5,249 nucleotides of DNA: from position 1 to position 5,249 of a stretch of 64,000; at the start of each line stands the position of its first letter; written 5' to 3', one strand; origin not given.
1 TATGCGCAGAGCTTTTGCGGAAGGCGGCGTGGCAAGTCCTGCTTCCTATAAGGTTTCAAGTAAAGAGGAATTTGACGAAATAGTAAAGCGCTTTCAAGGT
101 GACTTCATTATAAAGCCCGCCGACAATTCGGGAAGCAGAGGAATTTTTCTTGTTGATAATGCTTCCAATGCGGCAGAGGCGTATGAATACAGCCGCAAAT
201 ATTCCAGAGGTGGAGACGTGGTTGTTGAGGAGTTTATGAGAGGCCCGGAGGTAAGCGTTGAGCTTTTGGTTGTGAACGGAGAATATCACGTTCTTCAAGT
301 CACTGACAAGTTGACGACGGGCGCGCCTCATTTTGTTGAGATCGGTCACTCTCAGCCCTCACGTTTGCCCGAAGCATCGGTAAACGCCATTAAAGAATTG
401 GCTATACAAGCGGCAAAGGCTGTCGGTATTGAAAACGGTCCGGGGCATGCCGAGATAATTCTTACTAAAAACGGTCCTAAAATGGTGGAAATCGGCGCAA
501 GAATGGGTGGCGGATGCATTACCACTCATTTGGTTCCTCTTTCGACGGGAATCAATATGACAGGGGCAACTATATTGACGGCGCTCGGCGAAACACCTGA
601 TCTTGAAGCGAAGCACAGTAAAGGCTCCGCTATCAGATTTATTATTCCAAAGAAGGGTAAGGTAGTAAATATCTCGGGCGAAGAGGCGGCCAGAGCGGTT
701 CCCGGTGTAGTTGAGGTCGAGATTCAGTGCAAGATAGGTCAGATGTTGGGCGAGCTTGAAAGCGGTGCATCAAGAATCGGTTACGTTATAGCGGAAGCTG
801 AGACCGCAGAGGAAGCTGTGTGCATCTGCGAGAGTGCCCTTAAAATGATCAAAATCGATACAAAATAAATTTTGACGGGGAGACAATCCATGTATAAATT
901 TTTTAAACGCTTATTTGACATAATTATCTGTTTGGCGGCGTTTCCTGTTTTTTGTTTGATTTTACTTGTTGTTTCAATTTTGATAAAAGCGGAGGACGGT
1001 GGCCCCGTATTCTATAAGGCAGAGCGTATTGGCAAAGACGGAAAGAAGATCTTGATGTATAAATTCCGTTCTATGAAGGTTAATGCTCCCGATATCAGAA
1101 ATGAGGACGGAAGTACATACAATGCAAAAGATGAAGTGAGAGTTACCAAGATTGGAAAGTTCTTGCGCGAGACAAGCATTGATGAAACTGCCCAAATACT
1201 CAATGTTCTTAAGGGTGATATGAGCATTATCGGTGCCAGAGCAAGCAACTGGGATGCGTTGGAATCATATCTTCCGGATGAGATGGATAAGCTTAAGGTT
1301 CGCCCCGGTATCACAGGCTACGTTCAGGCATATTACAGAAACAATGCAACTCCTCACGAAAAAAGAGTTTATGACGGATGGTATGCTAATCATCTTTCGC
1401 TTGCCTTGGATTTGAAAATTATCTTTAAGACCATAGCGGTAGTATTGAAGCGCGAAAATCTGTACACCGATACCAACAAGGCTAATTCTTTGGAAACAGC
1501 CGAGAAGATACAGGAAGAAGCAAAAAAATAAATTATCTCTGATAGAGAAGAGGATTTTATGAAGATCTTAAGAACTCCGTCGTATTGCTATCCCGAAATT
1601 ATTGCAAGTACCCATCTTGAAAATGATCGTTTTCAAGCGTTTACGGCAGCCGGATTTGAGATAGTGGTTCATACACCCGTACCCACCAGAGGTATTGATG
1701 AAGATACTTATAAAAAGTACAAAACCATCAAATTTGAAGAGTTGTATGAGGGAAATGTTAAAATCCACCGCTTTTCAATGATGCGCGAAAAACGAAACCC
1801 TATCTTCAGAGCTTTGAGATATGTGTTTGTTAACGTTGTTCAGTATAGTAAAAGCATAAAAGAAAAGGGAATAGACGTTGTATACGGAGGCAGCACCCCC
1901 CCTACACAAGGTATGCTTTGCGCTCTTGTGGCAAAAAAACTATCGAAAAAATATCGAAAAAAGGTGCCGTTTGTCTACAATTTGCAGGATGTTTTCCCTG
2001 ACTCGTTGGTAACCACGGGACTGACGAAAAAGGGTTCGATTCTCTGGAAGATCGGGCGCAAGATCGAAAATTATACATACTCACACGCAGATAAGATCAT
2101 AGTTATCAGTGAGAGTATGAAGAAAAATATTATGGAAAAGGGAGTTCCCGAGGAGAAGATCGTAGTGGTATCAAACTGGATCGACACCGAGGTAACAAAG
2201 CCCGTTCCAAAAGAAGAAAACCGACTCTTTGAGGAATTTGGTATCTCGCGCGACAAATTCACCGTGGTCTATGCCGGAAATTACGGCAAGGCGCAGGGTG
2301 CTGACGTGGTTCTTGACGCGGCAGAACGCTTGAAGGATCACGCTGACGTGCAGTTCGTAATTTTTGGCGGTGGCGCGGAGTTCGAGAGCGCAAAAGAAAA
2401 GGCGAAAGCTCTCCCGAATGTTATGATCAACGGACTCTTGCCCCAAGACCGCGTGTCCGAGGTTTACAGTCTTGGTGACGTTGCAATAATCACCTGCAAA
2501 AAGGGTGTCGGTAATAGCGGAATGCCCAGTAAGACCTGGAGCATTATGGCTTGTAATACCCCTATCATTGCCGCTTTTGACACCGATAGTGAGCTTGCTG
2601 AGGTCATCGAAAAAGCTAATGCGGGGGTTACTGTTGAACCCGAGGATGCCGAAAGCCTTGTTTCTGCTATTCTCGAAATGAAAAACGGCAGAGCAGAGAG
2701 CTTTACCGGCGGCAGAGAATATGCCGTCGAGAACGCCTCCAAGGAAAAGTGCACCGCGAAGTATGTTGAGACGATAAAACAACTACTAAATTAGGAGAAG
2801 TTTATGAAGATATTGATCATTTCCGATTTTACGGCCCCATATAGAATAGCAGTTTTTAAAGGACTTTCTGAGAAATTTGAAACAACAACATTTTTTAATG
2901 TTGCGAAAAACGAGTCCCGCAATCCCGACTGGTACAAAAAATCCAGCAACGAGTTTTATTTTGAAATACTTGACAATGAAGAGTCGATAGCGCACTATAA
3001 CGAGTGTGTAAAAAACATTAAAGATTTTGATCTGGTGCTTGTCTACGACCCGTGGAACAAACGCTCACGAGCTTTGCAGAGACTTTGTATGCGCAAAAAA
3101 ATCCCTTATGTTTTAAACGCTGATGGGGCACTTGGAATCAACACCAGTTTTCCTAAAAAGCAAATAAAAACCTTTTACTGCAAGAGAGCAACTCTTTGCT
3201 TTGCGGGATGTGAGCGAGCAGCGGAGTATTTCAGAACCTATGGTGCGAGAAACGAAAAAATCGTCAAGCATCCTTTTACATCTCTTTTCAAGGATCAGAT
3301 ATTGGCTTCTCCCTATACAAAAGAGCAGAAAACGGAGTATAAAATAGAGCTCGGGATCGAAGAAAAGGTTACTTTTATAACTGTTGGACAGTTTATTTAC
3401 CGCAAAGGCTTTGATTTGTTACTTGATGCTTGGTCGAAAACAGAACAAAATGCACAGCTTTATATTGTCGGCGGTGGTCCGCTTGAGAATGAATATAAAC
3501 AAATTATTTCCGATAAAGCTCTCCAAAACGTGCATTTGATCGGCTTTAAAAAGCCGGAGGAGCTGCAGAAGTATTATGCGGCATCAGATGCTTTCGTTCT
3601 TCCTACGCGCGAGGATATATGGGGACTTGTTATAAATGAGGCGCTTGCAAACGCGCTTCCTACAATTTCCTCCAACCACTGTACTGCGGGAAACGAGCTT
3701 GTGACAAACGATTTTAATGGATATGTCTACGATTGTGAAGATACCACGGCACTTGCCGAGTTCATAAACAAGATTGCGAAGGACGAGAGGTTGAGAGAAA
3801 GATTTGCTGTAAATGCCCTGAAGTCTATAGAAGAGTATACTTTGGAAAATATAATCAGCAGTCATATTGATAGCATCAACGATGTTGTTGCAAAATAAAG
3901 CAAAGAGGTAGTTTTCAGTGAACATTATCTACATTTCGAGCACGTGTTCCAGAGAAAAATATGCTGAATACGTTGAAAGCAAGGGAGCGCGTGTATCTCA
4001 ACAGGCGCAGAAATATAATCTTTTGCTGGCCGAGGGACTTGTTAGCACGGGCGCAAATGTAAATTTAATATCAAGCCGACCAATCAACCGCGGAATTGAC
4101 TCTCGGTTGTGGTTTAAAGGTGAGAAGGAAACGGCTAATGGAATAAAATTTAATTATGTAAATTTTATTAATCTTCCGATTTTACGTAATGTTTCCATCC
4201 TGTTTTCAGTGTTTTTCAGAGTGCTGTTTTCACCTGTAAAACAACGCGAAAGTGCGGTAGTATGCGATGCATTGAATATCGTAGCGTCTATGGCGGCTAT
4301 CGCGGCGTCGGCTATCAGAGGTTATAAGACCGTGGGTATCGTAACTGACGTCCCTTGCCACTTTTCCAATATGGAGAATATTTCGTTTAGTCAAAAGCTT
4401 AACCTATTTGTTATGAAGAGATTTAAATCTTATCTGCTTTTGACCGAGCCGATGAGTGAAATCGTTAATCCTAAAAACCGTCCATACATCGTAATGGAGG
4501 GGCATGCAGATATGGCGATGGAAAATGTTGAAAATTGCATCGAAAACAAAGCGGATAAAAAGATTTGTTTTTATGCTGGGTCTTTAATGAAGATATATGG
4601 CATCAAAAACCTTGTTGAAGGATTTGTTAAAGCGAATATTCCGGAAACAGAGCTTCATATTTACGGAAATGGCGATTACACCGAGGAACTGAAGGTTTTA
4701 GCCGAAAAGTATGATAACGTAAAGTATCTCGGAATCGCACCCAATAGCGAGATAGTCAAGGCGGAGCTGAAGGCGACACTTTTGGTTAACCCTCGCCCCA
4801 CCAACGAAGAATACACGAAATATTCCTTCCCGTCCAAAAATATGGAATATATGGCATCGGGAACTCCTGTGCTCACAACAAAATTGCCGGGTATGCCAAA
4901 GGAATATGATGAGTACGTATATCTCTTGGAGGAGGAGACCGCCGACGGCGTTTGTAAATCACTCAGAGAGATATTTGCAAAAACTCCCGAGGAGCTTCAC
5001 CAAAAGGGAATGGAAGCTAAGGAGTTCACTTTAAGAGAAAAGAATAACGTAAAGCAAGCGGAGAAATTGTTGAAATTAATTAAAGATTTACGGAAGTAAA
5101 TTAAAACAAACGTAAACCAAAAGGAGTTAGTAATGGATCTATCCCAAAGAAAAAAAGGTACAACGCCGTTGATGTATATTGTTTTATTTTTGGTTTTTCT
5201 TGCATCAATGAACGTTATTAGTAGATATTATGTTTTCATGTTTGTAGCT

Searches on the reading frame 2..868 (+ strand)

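Call 4: search_protein_families(library=pfam, proteins=[window:2-868:+])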
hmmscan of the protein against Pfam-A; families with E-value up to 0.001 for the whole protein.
window:2-868:+ (288 aa): 8 families
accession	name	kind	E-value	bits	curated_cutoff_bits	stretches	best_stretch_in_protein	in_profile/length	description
PF18603.7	LAL_C2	-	3.5e-22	78.9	29.4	1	212-287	1-77/78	L-amino acid ligase C-terminal domain 2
PF13535.11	ATP-grasp_4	-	4e-21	75.7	27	1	34-174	4-159/160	ATP-grasp domain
PF02655.19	ATP-grasp_3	-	5.3e-13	49.8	23.2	1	8-170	14-159/160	ATP-grasp domain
PF01071.24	GARS_A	-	4e-09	37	27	1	2-97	7-107/194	Phosphoribosylglycinamide synthetase, ATP-grasp (A) domain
PF07478.18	Dala_Dala_lig_C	-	2.8e-08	33.9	24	1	16-158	20-165/204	D-ala D-ala ligase C-terminus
PF02786.22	CPSase_L_D2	-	9.9e-07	28.9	19.8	1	14-197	18-206/211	Carbamoyl-phosphate synthase L chain, ATP binding domain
PF02222.28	ATP-grasp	-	8.1e-06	26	27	1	5-142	3-138/179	ATP-grasp domain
PF15632.11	ATPgrasp_Ter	-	1.6e-05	25.1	29.1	1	72-204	4-118/131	ATP-grasp in the biosynthetic pathway with Ter operon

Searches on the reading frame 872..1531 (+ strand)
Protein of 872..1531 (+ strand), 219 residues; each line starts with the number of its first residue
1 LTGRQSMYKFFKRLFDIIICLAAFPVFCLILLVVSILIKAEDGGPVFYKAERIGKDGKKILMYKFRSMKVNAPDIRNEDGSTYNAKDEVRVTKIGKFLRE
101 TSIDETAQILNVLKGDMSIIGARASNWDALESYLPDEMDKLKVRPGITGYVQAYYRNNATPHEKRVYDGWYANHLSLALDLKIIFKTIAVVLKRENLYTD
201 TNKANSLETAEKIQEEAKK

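Call 4: search_protein_families(library=pfam, proteins=[window:872-1531:+])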
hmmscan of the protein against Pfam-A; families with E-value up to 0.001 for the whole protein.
window:872-1531:+ (219 aa): 1 family
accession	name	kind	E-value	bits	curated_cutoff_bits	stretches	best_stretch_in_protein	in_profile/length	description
PF02397.22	Bac_transf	-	3.9e-57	193.1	27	1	12-193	1-179/179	Bacterial sugar transferase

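Call 46: search_protein_families(library=ncbifam, proteins=[window:872-1531:+], max_evalue=0.00001)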
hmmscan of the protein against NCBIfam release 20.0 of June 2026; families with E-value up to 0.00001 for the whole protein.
window:872-1531:+ (219 aa): 10 families
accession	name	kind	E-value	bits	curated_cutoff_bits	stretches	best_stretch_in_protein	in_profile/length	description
TIGR03025.1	EPS_sugtrans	subfamily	2.4e-67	228.1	295.55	1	6-196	252-443/445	exopolysaccharide biosynthesis polyprenyl glycosylphosphotransferase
TIGR03023.1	WcaJ_sugtrans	equivalog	5e-54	184.3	410.75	1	6-198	257-453/453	undecaprenyl-phosphate glucose phosphotransferase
TIGR03022.1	WbaP_sugtrans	subfamily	6.7e-52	177.2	403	1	9-195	256-453/456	undecaprenyl-phosphate galactose phosphotransferase WbaP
TIGR03013.1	EpsB_2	subfamily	8.5e-46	156.9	393.35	1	5-193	248-438/443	TIGR03013 family XrtA/PEP-CTERM system glycosyltransferase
NF052601.1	undeca_RfbP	equivalog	1.3e-45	155.6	330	1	7-194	40-238/244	undecaprenyl-phosphate galactose phosphotransferase family protein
NF041877.1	EPS_EpsZ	equivalog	2.2e-41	142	800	1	11-193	265-454/459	exopolysaccharide biosynthesis polyisoprenyl-phosphate hexose-1-phosphate transferase EpsZ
NF007518.0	PRK10124.1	equivalog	2.2e-36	125.6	684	1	7-188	269-454/464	undecaprenyl-phosphate glucose phosphotransferase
NF011751.0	PRK15204.1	equivalog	4.3e-36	124.5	907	1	8-198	276-476/476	undecaprenyl-phosphate galactose phosphotransferase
NF050817.1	PolSacchBiosHfsE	equivalog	2.3e-30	105.8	750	1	10-192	270-460/467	polysaccharide biosynthesis protein HfsE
NF045514.1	glycotran_HepC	equivalog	6.7e-17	61.5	140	1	4-124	109-211/220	heterocyst development glycosyltransferase HepC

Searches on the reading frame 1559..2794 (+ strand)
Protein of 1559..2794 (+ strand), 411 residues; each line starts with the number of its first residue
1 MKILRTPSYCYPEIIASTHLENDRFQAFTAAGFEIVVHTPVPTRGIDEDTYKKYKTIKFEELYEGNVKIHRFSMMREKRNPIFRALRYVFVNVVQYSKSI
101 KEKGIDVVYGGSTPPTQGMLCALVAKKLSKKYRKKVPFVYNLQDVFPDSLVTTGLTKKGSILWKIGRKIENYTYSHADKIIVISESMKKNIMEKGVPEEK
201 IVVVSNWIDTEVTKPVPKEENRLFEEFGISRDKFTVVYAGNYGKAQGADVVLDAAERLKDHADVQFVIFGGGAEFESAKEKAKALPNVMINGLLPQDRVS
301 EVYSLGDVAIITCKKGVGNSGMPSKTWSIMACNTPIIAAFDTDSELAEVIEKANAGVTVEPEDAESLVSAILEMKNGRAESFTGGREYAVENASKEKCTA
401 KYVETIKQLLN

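Call 4: search_protein_families(library=pfam, proteins=[window:1559-2794:+])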
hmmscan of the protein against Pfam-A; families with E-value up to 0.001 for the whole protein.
window:1559-2794:+ (411 aa): 4 families
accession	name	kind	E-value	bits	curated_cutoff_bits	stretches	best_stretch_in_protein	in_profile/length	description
PF00534.26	Glycos_transf_1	-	3.9e-19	69.3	26.4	1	222-378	4-159/172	Glycosyl transferases group 1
PF13439.12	Glyco_transf_4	-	1.6e-18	67.8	28.5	1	27-211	14-169/170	Glycosyltransferase Family 4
PF13692.12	Glyco_trans_1_4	-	1.7e-18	67.6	27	1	234-374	2-139/142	Glycosyl transferases group 1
PF13579.12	Glyco_trans_4_4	-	1.2e-13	52.1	29.7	1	27-207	13-158/158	Glycosyl transferase 4-like domain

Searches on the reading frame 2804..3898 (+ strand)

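Call 4: search_protein_families(library=pfam, proteins=[window:2804-3898:+])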
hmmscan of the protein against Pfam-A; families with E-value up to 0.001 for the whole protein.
window:2804-3898:+ (364 aa): 3 families
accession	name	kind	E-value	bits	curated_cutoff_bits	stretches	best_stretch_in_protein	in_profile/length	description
PF00534.26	Glycos_transf_1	-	2e-33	115.8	26.4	1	176-339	2-170/172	Glycosyl transferases group 1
PF13692.12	Glyco_trans_1_4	-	3.9e-26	92.4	27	1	190-327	3-142/142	Glycosyl transferases group 1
PF20706.3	GT4-conflict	-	0.00074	19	26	1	186-298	195-319/385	Family 4 Glycosyltransferase in conflict systems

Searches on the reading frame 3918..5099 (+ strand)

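Call 4: search_protein_families(library=pfam, proteins=[window:3918-5099:+])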
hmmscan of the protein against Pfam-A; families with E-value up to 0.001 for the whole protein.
window:3918-5099:+ (393 aa): 3 families
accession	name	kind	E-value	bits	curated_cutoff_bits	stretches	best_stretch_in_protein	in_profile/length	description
PF00534.26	Glycos_transf_1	-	6.9e-15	55.4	26.4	1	210-360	11-162/172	Glycosyl transferases group 1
PF13692.12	Glyco_trans_1_4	-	9.3e-12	45.8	27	1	215-351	2-138/142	Glycosyl transferases group 1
PF13524.12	Glyco_trans_1_2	-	7.6e-10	39.3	25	1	239-385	11-143/144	Glycosyl transferase-like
